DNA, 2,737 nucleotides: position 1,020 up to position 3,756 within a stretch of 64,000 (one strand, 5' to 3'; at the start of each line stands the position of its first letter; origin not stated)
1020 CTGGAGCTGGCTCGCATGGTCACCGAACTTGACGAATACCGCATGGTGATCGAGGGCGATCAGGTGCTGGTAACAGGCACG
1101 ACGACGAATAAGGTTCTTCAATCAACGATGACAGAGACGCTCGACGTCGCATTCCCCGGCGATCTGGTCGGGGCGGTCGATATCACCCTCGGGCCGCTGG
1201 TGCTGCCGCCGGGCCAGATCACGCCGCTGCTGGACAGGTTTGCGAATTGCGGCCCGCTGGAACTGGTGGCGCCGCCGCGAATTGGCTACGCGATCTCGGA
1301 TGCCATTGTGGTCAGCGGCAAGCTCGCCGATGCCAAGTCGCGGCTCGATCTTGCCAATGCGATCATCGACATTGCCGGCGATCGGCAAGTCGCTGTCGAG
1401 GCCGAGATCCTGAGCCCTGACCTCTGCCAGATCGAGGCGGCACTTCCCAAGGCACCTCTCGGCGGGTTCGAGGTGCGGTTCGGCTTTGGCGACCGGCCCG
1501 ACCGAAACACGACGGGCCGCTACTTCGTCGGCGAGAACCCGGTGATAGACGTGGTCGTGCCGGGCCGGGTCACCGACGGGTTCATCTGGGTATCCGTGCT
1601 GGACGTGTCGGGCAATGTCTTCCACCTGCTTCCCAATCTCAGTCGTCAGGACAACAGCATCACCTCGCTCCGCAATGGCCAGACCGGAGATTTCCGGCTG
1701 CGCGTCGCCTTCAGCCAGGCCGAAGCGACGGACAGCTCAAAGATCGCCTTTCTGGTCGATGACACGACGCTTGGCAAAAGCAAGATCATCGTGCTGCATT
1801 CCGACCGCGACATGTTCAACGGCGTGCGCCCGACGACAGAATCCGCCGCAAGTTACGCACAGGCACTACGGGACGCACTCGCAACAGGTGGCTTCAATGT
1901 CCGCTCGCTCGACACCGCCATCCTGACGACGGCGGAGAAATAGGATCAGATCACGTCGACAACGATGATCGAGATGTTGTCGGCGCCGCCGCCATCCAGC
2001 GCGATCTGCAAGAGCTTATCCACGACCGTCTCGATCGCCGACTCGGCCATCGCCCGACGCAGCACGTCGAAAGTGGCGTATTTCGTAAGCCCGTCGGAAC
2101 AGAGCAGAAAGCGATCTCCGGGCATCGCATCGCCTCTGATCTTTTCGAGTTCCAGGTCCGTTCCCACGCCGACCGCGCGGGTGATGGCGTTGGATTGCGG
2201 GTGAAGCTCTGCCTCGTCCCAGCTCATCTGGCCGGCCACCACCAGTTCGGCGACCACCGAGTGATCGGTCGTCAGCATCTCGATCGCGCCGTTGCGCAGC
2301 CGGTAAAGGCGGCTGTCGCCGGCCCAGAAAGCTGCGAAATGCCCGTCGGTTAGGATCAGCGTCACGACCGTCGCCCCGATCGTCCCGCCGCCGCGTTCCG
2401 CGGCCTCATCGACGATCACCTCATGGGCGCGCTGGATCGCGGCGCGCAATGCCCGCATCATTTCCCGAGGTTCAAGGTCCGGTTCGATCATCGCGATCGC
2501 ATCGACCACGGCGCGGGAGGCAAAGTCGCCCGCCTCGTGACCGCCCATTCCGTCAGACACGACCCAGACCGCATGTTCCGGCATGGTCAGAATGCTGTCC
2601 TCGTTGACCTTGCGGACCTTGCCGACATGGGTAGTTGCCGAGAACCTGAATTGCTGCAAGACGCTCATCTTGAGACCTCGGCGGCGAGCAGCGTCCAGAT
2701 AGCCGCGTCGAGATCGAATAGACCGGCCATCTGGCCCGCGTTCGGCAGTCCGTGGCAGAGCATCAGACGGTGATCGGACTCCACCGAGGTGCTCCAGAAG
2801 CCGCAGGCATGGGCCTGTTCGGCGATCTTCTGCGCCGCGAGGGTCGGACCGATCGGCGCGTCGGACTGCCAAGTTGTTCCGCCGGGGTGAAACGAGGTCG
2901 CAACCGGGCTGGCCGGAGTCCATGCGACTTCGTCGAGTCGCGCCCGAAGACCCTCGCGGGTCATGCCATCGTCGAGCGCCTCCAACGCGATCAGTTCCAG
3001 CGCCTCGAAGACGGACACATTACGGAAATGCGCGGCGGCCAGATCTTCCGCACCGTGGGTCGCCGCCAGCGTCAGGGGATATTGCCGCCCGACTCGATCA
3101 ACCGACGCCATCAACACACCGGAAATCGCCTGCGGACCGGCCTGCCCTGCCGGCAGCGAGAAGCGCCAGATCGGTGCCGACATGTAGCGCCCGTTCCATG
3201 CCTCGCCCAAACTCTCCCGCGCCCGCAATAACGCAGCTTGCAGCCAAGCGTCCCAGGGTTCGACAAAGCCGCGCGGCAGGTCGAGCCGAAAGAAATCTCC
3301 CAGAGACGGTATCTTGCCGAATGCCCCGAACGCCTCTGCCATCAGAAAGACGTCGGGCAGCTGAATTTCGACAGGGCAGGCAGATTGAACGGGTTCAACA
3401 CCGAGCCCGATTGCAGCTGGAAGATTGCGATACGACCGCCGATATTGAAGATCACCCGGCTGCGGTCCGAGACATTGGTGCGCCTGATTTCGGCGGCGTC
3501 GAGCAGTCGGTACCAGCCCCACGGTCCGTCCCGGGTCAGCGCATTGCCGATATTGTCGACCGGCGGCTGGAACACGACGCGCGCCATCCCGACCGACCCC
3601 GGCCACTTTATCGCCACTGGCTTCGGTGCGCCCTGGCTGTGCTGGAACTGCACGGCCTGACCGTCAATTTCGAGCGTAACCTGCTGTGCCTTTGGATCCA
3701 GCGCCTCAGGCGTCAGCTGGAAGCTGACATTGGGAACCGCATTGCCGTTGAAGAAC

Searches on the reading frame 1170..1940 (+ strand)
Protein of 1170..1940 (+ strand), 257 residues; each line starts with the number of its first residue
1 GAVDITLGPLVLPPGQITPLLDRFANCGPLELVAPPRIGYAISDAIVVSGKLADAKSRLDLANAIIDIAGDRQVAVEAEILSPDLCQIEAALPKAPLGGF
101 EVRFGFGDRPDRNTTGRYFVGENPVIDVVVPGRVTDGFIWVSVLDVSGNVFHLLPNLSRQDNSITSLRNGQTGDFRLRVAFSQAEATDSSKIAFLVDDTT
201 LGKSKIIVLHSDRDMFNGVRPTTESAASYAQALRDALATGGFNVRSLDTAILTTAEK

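Call 10: find_homologous_proteins(query=window:1170-1940:+, max_evalue=0.001)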
Query window:1170-1940:+ (257 aa): 66 proteins with E <= 0.001 among 2588 candidates.
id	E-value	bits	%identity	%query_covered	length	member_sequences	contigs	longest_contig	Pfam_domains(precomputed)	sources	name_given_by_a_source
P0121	9.5e-103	361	65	100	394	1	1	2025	-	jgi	jgi:serine/threonine-protein kinase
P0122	1.9e-101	357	62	100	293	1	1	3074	-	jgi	jgi:serine/threonine-protein kinase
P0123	3.9e-87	310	57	100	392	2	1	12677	-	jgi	-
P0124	5.5e-87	310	58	100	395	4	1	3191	-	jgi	jgi:serine/threonine-protein kinase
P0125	1.1e-77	279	52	98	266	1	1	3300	-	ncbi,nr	ncbi:MAG: DUF4384 domain-containing protein, partial [Pseudorhodobacter sp.]|nr:DUF4384 domain-conta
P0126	1.0e-76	276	54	100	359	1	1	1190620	-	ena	-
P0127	6.7e-76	273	50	99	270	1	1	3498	-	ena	-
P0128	9.6e-76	273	52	98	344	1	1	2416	-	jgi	-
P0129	1.4e-73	266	50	100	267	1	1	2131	-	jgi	jgi:serine/threonine-protein kinase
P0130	3.5e-73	264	51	100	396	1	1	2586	-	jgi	jgi:serine/threonine-protein kinase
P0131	3.6e-73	264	50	96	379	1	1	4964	-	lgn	-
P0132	1.7e-72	262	49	100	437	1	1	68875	-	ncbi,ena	-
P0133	1.2e-71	259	49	98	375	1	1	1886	-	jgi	jgi:serine/threonine-protein kinase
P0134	1.6e-71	259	49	100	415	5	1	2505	-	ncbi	ncbi:serine/threonine protein kinase, partial [Leisingera sp. JC11]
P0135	2.8e-71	258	48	99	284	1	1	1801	-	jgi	-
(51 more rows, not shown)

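Call 22: search_dna_similar(query=window:1170-1940:+, collection=plasmids, mode=protein, max_rows=40)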
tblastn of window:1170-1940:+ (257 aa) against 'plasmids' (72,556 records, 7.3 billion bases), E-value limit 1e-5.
Records with a match: 61; places in all: 61; records where one place covers at least 80% of the query: 61.
Best place of each record, by identity: <60% 61.
By first word of the organism name: Rhizobium 28; Leisingera 17; Sinorhizobium 4; Paracoccus 3; Parasedimentitalea 2; Qingshengfaniella 1; Ruegeria 1; Phaeobacter 1; Rhodobacteraceae 1; Pseudosulfitobacter 1; and 2 more.
By predicted mobility (MOB-suite, as given by PLSDB): non-mobilizable 41; conjugative 17; mobilizable 3.
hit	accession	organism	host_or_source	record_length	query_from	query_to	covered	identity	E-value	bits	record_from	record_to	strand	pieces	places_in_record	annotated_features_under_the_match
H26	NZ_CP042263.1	Qingshengfaniella alkalisoli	cell culture,saline soil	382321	1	255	99%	51.4%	6e-77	260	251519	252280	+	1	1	serine/threonine-protein kinase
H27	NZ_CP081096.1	Leisingera caerulea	-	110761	1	256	100%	49.6%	2e-72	247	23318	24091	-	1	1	serine/threonine protein kinase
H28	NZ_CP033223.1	Parasedimentitalea marina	Cell culture,deep seawater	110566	1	256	100%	49.4%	2e-72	247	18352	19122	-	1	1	serine/threonine protein kinase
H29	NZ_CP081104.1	Ruegeria conchae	-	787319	1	257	100%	49.0%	9e-69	236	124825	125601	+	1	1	serine/threonine protein kinase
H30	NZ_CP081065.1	Leisingera caerulea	-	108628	1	256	100%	49.2%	2e-72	246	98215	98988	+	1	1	serine/threonine protein kinase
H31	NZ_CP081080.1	Leisingera caerulea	-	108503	1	256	100%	49.2%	3e-72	246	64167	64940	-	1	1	serine/threonine protein kinase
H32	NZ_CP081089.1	Leisingera caerulea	-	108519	1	256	100%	49.2%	4e-72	246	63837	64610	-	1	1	serine/threonine protein kinase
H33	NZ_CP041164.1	Leisingera aquaemixtae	cell culture,Biocathode MCL, marine ...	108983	1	256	100%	49.2%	6e-72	245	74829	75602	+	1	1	serine/threonine protein kinase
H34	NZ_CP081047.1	Leisingera aquaemixtae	-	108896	1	256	100%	48.8%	1e-71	244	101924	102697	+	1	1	serine/threonine protein kinase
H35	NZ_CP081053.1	Leisingera aquaemixtae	-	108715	1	256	100%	48.8%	1e-71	244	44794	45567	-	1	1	serine/threonine protein kinase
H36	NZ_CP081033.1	Leisingera aquaemixtae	-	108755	1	256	100%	48.8%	1e-71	244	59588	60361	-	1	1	serine/threonine protein kinase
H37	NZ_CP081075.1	Leisingera caerulea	-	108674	1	256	100%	48.8%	2e-71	244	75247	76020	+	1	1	serine/threonine protein kinase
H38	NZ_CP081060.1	Leisingera aquaemixtae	-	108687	1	256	100%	48.8%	3e-71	243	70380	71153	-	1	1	serine/threonine protein kinase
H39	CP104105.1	Phaeobacter sp. G2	cell culture,Emiliania huxleyi RCC1216 ...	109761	1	255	99%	48.6%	2e-69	238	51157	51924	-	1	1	serine/threonine-protein kinase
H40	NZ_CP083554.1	Leisingera sp. S132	-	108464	11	256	96%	50.4%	5e-73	248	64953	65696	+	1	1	serine/threonine protein kinase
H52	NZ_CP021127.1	Rhizobium sp. Kim5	Phaseolus vulgaris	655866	3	254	98%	37.2%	5e-48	177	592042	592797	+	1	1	serine/threonine-protein kinase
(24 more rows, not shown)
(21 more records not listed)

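Call 54: get_annotated_region(hit=H52, flank=20000)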
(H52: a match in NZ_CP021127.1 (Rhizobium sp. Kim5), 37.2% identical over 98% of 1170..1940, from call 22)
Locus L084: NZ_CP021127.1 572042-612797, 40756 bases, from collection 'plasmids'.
description: Rhizobium sp. Kim5 plasmid pRetKim5c, complete sequence
organism: Rhizobium sp. Kim5 (NCBI taxid 2020311)
taxonomy: Bacteria; Pseudomonadota; Alphaproteobacteria; Hyphomicrobiales; Rhizobiaceae; Rhizobium; Rhizobium sp. Kim5
host: -; source: Phaseolus vulgaris; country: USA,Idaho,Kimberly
typing (MOB-suite, as given by PLSDB): non-mobilizable
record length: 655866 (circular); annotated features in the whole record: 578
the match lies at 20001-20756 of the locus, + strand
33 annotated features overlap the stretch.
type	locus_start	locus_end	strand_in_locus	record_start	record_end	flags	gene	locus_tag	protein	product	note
CDS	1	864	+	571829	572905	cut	-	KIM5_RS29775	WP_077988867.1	phosphotransferase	-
CDS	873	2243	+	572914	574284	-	-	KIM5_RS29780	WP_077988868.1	aspartate aminotransferase family protein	-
CDS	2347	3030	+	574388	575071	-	-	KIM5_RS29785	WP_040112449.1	GntR family transcriptional regulator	-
CDS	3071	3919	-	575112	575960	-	-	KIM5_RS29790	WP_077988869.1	GNAT family N-acetyltransferase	-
CDS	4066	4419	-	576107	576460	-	-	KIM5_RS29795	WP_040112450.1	cupin domain-containing protein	-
CDS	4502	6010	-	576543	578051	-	-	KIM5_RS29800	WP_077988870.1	NAD-dependent succinate-semialdehyde dehydrogenase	-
CDS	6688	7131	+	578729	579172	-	-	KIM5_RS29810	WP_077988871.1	Lrp/AsnC family transcriptional regulator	-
CDS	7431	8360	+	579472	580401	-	-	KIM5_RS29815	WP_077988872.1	LysR family transcriptional regulator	-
CDS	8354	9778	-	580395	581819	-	-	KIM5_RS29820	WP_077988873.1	aldehyde dehydrogenase family protein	-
CDS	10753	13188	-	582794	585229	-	-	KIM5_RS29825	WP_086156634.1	ImcF-related family protein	-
CDS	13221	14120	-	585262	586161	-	-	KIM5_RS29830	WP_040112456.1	M15 family metallopeptidase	-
CDS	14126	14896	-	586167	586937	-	-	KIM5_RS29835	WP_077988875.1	SpoIIE family protein phosphatase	-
CDS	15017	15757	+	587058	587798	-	-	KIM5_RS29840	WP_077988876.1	OmpA family protein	-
CDS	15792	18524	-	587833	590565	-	tssH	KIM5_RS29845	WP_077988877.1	type VI secretion system ATPase TssH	GO:0033103 - protein secretion by the type VI secretion system [Evidence IEA]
CDS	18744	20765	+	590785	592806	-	-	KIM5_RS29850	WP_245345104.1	serine/threonine-protein kinase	GO:0006468 - protein phosphorylation [Evidence IEA]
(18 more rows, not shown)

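Call 57: get_annotated_region(hit=H26, flank=20000)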
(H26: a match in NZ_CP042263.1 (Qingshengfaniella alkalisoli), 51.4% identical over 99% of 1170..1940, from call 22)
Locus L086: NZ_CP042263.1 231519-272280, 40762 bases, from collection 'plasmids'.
description: Qingshengfaniella alkalisoli strain LN3S51 plasmid unnamed2, complete sequence
organism: Qingshengfaniella alkalisoli (NCBI taxid 2599296)
taxonomy: Bacteria; Pseudomonadota; Alphaproteobacteria; Rhodobacterales; Paracoccaceae; Qingshengfaniella; Qingshengfaniella alkalisoli
host: -; source: cell culture,saline soil; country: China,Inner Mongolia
typing (MOB-suite, as given by PLSDB): non-mobilizable
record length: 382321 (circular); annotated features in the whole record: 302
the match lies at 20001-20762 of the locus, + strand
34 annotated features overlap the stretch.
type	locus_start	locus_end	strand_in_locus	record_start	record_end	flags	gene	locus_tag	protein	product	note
CDS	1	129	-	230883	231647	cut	-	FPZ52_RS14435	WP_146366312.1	GntR family transcriptional regulator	-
CDS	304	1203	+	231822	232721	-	-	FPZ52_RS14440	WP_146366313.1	N-acetylmuramic acid 6-phosphate etherase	GO:0046348 - amino sugar catabolic process [Evidence IEA]; GO:0005975 - carbohydrate metabolic process [Evidence IEA]; ...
CDS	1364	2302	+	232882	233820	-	-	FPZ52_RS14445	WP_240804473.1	ROK family protein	-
CDS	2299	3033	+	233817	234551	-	-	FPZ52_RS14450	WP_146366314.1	copper homeostasis protein CutC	GO:0055070 - copper ion homeostasis [Evidence IEA]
CDS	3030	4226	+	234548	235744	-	-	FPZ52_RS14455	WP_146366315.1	Gfo/Idh/MocA family oxidoreductase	-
CDS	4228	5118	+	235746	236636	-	-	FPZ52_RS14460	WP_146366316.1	sugar ABC transporter permease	-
CDS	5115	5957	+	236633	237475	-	-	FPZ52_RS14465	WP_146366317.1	carbohydrate ABC transporter permease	GO:0008643 - carbohydrate transport [Evidence IEA]; GO:0055085 - transmembrane transport [Evidence IEA]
CDS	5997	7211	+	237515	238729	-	-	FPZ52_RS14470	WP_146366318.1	sugar ABC transporter substrate-binding protein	-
CDS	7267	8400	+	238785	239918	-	ugpC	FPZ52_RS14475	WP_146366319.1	sn-glycerol-3-phosphate ABC transporter ATP-binding protein UgpC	-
CDS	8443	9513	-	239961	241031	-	-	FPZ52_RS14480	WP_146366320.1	D-TA family PLP-dependent enzyme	-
CDS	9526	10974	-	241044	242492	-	-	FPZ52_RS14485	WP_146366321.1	M81 family metallopeptidase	-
CDS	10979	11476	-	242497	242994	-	-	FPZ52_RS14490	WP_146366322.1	hypothetical protein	-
CDS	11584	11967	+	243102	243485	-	-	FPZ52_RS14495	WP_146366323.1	RidA family protein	-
CDS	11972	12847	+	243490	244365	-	-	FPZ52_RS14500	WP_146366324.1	MurR/RpiR family transcriptional regulator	GO:0006355 - regulation of DNA-templated transcription [Evidence IEA]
CDS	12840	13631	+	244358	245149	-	-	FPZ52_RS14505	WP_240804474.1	SDR family oxidoreductase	-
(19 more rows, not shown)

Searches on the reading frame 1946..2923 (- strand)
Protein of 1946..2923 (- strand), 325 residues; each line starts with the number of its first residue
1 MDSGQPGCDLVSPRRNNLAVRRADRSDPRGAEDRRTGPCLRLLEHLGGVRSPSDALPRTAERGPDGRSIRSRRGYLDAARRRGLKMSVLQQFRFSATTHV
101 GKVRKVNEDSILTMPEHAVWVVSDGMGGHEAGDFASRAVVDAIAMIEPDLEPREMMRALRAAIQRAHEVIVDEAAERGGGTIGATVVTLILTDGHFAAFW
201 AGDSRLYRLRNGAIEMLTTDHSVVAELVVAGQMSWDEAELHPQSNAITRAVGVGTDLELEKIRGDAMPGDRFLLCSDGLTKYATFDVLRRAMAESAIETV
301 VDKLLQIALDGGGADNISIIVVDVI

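Call 7: search_protein_families(library=pfam, proteins=[window:1946-2923:-], max_evalue=0.001)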
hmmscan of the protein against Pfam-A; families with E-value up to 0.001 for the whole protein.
window:1946-2923:- (325 aa): 3 families
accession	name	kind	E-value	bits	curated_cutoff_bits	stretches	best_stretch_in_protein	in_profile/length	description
PF13672.11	PP2C_2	-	3.3e-12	46.8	24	1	104-281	9-176/209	Protein phosphatase 2C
PF00481.26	PP2C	-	1.6e-06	28.4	20.3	1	118-223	35-142/255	Protein phosphatase 2C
PF07228.17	SpoIIE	-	3.5e-05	24.3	25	1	119-324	6-191/192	Stage II sporulation protein E (SpoIIE)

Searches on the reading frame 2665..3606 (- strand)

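Call 7: search_protein_families(library=pfam, proteins=[window:2665-3606:-], max_evalue=0.001)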
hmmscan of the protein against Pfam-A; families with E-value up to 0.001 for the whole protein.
window:2665-3606:- (313 aa): 1 family
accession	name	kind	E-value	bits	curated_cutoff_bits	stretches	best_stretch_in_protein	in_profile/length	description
PF09867.14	TagF_N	-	1.5e-38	132.2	27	1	94-226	1-134/135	TagF N-terminal domain, Type VI secretion system-associated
